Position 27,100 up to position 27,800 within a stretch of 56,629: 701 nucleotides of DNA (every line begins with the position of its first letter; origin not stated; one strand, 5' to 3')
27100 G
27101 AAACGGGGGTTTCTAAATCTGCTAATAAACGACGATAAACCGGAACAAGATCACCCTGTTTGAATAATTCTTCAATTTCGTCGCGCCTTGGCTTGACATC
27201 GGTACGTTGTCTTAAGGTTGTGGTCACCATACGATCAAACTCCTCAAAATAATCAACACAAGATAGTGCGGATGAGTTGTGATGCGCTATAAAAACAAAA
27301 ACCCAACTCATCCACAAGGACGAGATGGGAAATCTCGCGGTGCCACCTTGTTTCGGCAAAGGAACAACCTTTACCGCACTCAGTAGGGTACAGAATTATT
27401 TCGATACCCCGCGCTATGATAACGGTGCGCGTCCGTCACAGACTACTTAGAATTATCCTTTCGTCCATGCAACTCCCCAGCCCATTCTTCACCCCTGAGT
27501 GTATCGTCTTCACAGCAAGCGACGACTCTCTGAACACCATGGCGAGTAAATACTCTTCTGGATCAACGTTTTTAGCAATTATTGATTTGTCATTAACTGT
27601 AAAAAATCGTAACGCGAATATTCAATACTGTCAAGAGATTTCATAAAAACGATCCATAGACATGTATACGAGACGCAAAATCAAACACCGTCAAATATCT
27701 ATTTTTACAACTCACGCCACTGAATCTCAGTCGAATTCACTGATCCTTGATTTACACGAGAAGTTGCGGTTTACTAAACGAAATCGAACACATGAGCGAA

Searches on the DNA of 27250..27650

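Call 41: search_rna_families(source=window, start=27250, end=27650, threshold=gathering, show_alignments=1)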
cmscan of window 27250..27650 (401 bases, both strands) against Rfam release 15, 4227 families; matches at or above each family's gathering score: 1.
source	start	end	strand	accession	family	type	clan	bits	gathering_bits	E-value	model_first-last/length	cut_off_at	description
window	27313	27575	-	RF00230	T-box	Cis-reg; leader;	-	129.8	93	9.8e-31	1-219/219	no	T-box leader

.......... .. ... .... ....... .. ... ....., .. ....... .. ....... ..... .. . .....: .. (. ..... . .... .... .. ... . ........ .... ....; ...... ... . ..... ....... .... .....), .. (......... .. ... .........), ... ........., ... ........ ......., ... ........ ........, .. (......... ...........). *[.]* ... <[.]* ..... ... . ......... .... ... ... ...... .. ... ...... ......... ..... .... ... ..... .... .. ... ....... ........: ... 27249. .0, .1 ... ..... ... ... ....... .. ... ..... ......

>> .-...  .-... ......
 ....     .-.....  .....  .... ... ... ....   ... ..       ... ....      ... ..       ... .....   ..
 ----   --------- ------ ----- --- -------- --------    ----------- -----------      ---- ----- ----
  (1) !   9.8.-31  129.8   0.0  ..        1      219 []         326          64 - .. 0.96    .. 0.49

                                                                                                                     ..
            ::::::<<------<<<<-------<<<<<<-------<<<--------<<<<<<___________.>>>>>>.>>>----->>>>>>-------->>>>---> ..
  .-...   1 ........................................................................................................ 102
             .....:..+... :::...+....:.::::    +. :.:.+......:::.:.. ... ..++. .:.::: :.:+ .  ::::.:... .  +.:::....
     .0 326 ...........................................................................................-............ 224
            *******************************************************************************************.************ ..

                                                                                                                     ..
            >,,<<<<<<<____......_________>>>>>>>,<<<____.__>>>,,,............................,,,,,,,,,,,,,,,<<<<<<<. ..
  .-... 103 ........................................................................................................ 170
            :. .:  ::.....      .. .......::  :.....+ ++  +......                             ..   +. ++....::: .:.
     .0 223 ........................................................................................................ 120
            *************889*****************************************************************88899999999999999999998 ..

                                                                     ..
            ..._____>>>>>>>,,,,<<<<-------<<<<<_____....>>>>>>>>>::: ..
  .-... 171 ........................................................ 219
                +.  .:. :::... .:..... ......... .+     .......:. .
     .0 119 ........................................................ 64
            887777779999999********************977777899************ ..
